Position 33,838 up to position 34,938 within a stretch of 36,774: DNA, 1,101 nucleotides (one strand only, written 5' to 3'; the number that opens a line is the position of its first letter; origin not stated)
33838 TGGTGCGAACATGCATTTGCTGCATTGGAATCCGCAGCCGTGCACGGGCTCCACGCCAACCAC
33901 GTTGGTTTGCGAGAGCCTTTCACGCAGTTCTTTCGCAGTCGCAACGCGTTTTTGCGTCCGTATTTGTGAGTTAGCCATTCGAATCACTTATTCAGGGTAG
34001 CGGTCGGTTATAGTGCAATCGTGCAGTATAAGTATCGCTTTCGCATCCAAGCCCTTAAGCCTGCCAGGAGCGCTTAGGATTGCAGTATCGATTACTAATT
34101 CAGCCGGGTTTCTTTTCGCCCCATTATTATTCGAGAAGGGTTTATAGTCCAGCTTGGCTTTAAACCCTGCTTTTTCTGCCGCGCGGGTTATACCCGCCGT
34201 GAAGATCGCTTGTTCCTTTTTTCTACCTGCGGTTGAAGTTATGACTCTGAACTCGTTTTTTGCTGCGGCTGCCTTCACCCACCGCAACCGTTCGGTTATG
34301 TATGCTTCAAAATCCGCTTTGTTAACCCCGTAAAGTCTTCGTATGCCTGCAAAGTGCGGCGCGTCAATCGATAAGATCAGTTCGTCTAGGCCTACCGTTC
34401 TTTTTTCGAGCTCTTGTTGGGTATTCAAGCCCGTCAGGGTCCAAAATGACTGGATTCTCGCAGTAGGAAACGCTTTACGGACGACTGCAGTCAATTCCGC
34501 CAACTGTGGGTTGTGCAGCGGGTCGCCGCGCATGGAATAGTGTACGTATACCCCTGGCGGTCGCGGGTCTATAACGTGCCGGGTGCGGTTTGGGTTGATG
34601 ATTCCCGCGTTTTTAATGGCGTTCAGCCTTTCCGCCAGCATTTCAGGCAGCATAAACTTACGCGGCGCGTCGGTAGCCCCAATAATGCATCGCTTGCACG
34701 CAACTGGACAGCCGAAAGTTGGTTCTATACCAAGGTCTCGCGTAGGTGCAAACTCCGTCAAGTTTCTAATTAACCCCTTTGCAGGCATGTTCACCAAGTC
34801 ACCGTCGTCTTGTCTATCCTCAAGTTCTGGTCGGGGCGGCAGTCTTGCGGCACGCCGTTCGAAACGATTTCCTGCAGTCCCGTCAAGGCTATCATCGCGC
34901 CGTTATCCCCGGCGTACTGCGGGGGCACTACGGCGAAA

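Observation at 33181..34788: Two tandem uncharacterised radical-SAM-like paralogs inserted into the t6A (Kae1-Sua5-Bud32) operon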

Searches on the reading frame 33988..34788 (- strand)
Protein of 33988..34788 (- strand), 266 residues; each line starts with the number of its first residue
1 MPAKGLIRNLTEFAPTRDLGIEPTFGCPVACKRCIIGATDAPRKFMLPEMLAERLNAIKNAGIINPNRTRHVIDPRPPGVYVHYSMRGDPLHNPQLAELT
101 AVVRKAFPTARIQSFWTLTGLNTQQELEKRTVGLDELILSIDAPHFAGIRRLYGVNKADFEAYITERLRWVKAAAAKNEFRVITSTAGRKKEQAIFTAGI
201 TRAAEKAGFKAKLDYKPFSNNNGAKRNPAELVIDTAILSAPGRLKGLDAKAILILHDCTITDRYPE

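Call 3: search_protein_families(library=pfam, proteins=[window:33988-34788:-], max_evalue=1)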
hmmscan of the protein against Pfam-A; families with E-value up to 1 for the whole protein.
window:33988-34788:- (266 aa): 3 families
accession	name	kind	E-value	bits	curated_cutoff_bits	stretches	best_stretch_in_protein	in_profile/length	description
PF04055.27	Radical_SAM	-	0.0026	18.4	29.5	1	21-162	1-128/166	Radical SAM superfamily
PF02195.25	ParB_N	-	0.045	14.2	26.3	1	39-72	15-48/95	ParB N-terminal domain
PF13353.11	Fer4_12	-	0.073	13.8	22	1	26-132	14-104/137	4Fe-4S single cluster domain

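Call 5: search_protein_families(library=ncbifam, proteins=[window:33988-34788:-], max_evalue=1)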
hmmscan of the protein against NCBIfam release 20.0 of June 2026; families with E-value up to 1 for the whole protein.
window:33988-34788:- (266 aa): 3 families
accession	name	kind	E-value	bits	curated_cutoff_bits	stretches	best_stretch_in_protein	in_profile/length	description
TIGR04311.1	rSAM_Geo_metal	subfamily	0.024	13.7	400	1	88-174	58-145/423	radical SAM/SPASM family putative metalloenzyme maturase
TIGR04317.1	W_rSAM_matur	equivalog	0.076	12.1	380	1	17-156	4-125/349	tungsten cofactor oxidoreductase radical SAM maturase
TIGR02491.1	NrdG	equivalog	0.17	11.8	126.1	1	88-130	72-114/154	anaerobic ribonucleoside-triphosphate reductase activating protein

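Call 8: find_homologous_proteins(query=window:33988-34788:-, max_evalue=0.001)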
Query window:33988-34788:- (266 aa): 1 proteins with E <= 0.001 among 1621 candidates.
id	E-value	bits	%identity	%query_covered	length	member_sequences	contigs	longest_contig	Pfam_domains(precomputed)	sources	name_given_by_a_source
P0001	9.9e-142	489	100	83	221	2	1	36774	-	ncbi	ncbi:MAG: hypothetical protein AABW54_03125 [Candidatus Micrarchaeota archaeon]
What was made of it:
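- Checked: NCBI calls A as 221 aa starting at M46 (call 8), which removes the cluster motif.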

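Call 9: search_solved_structures(query=window:33988-34788:-, max_evalue=10)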
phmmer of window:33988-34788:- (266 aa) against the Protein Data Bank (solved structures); distinct sequences matched with E-value up to 10: 0.
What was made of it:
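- Tried and rejected: A phmmer search of A against PDB sequences gave nothing (call 9).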

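Call 20: predict_structure(alignment_id=A1)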
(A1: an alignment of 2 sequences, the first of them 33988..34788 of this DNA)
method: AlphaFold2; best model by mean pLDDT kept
length: 266 residues; sequences in the alignment: 2
mean_pLDDT: 55.7   pTM: 0.62
mean pLDDT of the five models: 55.7, 50.7, 46.1, 44.3, 32.5
residues with pLDDT >= 90: 1; 70-90: 84; 50-70: 69; < 50: 112
segments of 3 or more residues with pLDDT < 50: 1-44, 65-80, 85-92, 215-225, 235-266
pLDDT, mean of each block of 10 residues (from residue 1): 28 30 30 34 53 68 45 38 47 64 75 65 77 77 58 65 85 88 67 72 85 48 52 48 29 36 25
secondary structure, 60 per line:
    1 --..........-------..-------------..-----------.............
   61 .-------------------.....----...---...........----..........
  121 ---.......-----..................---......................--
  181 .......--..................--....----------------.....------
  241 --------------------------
elements in order: H3-12 H48-61 E81-85 H96-106 E111-117 H124-130 E136-142 H143-153 H157-178 E181-187 H190-207 E210-213 E230-234
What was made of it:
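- Tried and rejected: AlphaFold with only A and B in the alignment gave a poor model (pLDDT 55.7, call 20) and was not used.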

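Call 21: search_protein_representatives(alignment_id=A1)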
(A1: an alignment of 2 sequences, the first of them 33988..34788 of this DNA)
Query: 2 sequences, 287 profile positions. Proteins with E-value up to 0.001 (for the whole library): 29; up to 1e-10: 23; up to 1e-30: 11. The best 29 are listed.
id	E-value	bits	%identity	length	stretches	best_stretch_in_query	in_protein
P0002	2.9e-147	505.8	-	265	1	1-287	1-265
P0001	3.1e-123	427.0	-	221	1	58-287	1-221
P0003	1.7e-41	158.7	-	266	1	25-212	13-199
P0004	6.2e-41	156.9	-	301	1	26-212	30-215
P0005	6.8e-36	140.3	-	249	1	22-219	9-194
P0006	3.7e-34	134.7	-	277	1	19-226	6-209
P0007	2.5e-33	131.9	-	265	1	29-215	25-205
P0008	1.4e-32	129.5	-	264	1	31-227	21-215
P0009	1.1e-31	126.6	-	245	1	30-228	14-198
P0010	2.0e-31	125.7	-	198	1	91-287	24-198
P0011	2.1e-31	125.6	-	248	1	21-218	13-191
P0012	2.4e-28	115.6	-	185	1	31-218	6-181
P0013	4.3e-27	111.5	-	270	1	31-210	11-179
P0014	1.2e-26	110.0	-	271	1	15-241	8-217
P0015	1.5e-24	103.2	-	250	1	31-214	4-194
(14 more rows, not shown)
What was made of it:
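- hmmsearch of the A+B profile against 1.84e9 representatives gave 29 hits at E <= 1e-3, including A and B themselves and two canonical SPASM enzymes as weak outliers (call 21).
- Tried and rejected: The exhaustive HMMER search was needed (call 21).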

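Call 24: find_encoding_contigs(protein=P0003, flank=8000, max_places=4)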
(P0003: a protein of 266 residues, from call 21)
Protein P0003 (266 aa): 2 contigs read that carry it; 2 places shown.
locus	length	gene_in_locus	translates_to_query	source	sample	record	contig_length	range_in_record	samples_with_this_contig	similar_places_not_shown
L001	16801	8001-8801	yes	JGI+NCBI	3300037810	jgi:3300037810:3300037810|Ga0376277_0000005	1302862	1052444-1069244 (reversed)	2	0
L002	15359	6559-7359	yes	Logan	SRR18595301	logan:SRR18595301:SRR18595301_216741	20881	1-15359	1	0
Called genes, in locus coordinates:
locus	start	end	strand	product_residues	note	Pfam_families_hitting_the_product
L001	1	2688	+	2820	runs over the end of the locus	PF05048:NosD, PF13229:Beta_helix, PF05048:NosD, PF13229:Beta_helix, PF13229:Beta_helix, PF05048:NosD, PF13229:Beta_helix, PF05048:NosD, +8 more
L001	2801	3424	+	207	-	PF00581:Rhodanese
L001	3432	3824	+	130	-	PF00085:Thioredoxin (weak)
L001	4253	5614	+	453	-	PF00224:PK, PF02887:PK_C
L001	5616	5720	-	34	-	-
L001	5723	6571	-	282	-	PF01261:AP_endonuc_2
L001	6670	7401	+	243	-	PF00753:Lactamase_B (faint), PF13483:Lactamase_B_3, PF12706:Lactamase_B_2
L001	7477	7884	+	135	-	-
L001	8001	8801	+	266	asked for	-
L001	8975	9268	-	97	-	PF00428:Ribosomal_60s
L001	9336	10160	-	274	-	PF00466:Ribosomal_L10, PF17777:RL10P_insert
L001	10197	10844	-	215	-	PF00687:Ribosomal_L1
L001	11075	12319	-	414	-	-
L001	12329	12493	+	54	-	-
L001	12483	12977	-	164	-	PF03946:Ribosomal_L11_N, PF00298:Ribosomal_L11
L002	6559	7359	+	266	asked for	-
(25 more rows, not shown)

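Call 25: find_encoding_contigs(protein=P0010, flank=8000, max_places=4)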
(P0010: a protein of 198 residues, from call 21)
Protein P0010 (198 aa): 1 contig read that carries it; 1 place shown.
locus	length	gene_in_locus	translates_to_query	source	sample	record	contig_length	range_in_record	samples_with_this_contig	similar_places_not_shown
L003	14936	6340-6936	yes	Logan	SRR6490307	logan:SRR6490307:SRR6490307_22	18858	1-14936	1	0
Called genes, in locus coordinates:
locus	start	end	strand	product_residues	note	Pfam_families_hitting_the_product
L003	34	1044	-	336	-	PF10017:Methyltransf_33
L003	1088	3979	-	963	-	PF00133:tRNA-synt_1, PF01406:tRNA-synt_1e (faint), PF09334:tRNA-synt_1g (weak), PF13603:tRNA-synt_1_2, PF00133:tRNA-synt_1 (weak), PF09334:tRNA-synt_1g (weak), PF08264:Anticodon_1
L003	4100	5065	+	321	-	PF02517:Rce1-like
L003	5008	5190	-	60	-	-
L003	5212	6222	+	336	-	PF00814:TsaD, PF22521:HypF_C_2 (weak)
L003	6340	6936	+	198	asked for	-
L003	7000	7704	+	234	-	PF01300:Sua5_yciO_yrdC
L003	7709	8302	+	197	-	PF00069:Pkinase, PF06293:Kdo (faint), PF01163:RIO1 (weak), PF01636:APH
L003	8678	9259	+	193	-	PF00072:Response_reg (weak)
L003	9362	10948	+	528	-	PF01921:tRNA-synt_1f, PF09334:tRNA-synt_1g (faint), PF19269:Anticodon_2 (faint)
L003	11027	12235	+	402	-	PF00009:GTP_EFTU, PF03193:RsgA_GTPase (weak), PF03144:GTP_EFTU_D2 (weak), PF09173:eIF2_C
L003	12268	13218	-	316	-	PF13379:NMT1_2, PF09084:NMT1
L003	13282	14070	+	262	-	PF01978:TrmB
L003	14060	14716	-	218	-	PF00406:ADK, PF13207:AAA_17, PF13238:AAA_18, PF05191:ADK_lid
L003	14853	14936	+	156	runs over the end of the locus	PF00334:NDK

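Call 29: find_encoding_contigs(protein=P0004, flank=6000, max_places=3)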
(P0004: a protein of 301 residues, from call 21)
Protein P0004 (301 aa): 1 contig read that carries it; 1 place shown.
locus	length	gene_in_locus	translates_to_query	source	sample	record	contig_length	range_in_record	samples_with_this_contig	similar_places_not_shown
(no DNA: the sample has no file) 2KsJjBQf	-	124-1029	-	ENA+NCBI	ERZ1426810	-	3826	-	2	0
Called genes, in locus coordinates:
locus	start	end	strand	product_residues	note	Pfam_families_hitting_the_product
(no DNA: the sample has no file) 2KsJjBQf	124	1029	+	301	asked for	-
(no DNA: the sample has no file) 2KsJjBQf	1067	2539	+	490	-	-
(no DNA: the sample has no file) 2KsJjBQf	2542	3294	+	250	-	-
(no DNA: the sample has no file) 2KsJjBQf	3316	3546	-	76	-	PF07866:DUF1653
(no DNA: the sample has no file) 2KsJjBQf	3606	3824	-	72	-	?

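Call 30: find_encoding_contigs(protein=P0005, flank=6000, max_places=3)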
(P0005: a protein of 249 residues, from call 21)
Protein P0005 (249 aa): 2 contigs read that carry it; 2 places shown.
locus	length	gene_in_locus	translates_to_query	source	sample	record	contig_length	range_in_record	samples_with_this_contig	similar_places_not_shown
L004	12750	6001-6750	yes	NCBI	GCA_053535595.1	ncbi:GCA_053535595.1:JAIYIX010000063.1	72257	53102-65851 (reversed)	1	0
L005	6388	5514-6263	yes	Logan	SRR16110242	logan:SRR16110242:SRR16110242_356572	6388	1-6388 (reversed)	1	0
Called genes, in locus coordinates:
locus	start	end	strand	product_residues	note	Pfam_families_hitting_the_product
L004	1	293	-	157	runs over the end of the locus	PF04008:Adenosine_kin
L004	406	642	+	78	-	PF13484:Fer4_16 (faint), PF12797:Fer4_2 (faint), PF12837:Fer4_6 (weak), PF13237:Fer4_10 (weak), PF00037:Fer4 (weak), PF14697:Fer4_21, PF12838:Fer4_7 (weak), PF00037:Fer4 (weak), +1 more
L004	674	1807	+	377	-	PF01855:POR_N, PF17147:PFOR_II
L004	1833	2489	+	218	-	PF01982:CTP-dep_RFKase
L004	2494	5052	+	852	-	PF02775:TPP_enzyme_C (weak), PF14890:Intein_splicing, PF14528:LAGLIDADG_3 (weak)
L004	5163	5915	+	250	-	-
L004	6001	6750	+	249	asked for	-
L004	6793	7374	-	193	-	-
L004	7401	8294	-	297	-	PF23023:Anti-Pycsar_Apyc1, PF00753:Lactamase_B, PF12706:Lactamase_B_2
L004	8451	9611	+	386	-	PF00438:S-AdoMet_synt_N, PF02772:S-AdoMet_synt_M, PF02773:S-AdoMet_synt_C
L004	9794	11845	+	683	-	PF00493:MCM (faint), PF01078:Mg_chelatase, PF20030:bpMoxR (weak), PF07728:AAA_5 (weak), PF00158:Sigma54_activat, PF20436:LonB_AAA-LID, PF05362:Lon_C, PF13541:ChlI (weak), +5 more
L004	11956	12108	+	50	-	-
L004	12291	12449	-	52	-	-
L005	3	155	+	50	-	?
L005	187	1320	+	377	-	PF01855:POR_N, PF17147:PFOR_II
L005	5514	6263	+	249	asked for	-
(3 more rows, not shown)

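Call 31: find_encoding_contigs(protein=P0006, flank=6000, max_places=3)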
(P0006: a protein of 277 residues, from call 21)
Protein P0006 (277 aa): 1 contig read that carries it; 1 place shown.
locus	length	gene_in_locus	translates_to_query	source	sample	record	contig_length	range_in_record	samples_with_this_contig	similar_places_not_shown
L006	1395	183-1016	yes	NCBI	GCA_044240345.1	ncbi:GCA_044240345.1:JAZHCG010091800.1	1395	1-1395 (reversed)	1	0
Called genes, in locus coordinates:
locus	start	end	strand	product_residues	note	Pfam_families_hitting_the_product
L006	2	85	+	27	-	?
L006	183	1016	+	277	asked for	-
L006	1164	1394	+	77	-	?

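Call 40: search_protein_families(library=padloc, proteins=[window:33988-34788:-, L003:6247-6936:+, P0003, P0005], max_evalue=1)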
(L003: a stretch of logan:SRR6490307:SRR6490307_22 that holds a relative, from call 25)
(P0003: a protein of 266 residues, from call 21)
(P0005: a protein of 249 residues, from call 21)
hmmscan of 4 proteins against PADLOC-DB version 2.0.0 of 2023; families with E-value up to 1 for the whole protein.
window:33988-34788:- (266 aa): 0 families

L003:6247-6936:+ (229 aa): 0 families

P0003 (266 aa): 0 families

P0005 (249 aa): 0 families

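Call 45: find_encoding_contigs(protein=P0007, flank=6000, max_places=2)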
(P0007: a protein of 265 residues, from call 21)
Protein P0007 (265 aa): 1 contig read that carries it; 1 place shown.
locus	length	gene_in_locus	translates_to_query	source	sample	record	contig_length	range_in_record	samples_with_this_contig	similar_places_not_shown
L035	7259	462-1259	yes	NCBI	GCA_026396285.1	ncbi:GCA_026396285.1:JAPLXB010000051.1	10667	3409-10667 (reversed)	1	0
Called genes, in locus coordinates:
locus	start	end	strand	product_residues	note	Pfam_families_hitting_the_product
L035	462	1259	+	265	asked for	-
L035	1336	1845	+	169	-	PF03551:PadR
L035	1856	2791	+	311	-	PF00005:ABC_tran, PF13304:AAA_21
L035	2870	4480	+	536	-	PF12698:ABC2_membrane_3, PF01061:ABC2_membrane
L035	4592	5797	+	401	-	PF07705:CARDB (faint), PF23619:Ig_VWA7 (faint), PF10633:NPCBM_assoc (weak)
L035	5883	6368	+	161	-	PF20603:Bact_hydrolase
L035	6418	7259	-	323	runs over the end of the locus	PF01699:Na_Ca_ex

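Call 46: find_encoding_contigs(protein=P0008, flank=6000, max_places=2)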
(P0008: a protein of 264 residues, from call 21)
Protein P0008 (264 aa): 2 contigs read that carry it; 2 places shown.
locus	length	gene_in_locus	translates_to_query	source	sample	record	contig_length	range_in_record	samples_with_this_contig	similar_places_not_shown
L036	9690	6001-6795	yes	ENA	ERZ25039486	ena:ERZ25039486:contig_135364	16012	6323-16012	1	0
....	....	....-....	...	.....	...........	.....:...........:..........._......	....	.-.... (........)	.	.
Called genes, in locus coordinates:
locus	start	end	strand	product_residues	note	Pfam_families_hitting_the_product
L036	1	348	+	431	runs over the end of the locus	PF00909:Ammonium_transp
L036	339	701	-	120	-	-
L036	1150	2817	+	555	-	PF13365:Trypsin_2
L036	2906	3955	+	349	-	PF13602:ADH_zinc_N_2 (faint), PF08240:ADH_N, PF00107:ADH_zinc_N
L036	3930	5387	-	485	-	PF00391:PEP-utilizers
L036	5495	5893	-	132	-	PF08818:DUF1801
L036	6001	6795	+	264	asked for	-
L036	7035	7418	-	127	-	PF02661:Fic (weak)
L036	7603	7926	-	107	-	PF02661:Fic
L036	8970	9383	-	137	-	PF13635:DUF4143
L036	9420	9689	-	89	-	?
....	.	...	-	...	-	?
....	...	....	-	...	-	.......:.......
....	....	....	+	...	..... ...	-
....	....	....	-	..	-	-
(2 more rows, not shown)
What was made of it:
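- One family context lies next to Fic-domain genes (call 46).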

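Call 47: find_encoding_contigs(protein=P0009, flank=6000, max_places=2)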
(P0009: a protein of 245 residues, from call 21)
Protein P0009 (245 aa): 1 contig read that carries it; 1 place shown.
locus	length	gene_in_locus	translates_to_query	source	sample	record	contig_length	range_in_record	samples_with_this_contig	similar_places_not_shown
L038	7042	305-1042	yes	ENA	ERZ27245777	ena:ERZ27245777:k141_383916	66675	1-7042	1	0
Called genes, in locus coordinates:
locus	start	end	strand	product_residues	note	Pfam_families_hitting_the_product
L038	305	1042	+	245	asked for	-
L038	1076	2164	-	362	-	PF13462:Thioredoxin_4 (weak)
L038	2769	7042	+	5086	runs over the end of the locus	PF13620:CarboxypepD_reg (weak), PF13715:CarbopepD_reg_2 (faint)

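Call 49: search_solved_structures(query=A2, max_evalue=10, show_alignments=3)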
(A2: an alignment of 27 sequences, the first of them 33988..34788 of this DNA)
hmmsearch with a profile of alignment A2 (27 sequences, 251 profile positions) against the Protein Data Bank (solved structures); distinct sequences matched with E-value up to 10: 35.
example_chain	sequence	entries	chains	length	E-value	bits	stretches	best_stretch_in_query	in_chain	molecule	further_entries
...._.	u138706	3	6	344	5.8e-05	25.8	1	27-136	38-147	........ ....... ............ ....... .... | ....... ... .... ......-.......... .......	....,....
8ai6_A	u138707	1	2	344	6.1e-05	25.8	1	27-136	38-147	Putative peptide biosynthesis protein YydG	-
8ai1_A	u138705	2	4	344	6.1e-05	25.7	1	27-136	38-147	Putative peptide biosynthesis protein YydG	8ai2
7wzv_A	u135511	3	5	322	0.00027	23.6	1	15-98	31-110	4Fe-4S cluster-binding domain-containing protein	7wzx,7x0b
5wgg_A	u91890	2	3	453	0.00063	22.4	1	13-132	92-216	Radical SAM domain protein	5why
8wm2_A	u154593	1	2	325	0.00094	21.9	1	25-106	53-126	Fe-S radical SAM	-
5tgs_A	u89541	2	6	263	0.015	17.9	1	25-95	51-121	7-carboxy-7-deazaguanine synthase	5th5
4m7s_A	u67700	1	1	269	0.022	17.4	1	20-144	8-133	BtrN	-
6fz6_A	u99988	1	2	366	0.024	17.2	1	18-84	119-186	Probable dual-specificity RNA methyltransferase RlmN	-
4m7t_A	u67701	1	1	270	0.026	17.1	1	19-144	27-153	BtrN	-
6xi9_A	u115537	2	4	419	0.036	16.7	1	13-105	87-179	Aminodeoxyfutalosine synthase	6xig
7jma_A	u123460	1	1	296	0.05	16.2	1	28-103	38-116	Nitrogenase iron-molybdenum cofactor biosynthesis protein NifB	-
7bi7_A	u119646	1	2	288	0.052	16.2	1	28-103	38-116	FeMo cofactor biosynthesis protein NifB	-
7jmb_A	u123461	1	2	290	0.052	16.1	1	28-103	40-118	Nitrogenase iron-molybdenum cofactor biosynthesis protein NifB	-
4k37_A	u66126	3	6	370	0.065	15.8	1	20-95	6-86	Anaerobic sulfatase-maturating enzyme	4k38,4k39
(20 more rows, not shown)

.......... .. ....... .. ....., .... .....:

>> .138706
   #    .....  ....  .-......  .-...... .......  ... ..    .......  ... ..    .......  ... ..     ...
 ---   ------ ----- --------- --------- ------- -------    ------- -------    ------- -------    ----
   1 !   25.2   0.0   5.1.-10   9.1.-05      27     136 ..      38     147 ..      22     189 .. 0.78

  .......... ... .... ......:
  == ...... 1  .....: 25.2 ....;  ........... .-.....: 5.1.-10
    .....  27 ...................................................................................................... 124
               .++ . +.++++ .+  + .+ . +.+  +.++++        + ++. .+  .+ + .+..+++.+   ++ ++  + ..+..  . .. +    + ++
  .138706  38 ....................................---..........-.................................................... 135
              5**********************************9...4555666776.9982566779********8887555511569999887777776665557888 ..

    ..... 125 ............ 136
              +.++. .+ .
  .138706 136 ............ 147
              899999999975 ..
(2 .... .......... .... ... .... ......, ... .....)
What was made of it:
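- Tried and rejected: The family profile did give hits (call 49).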
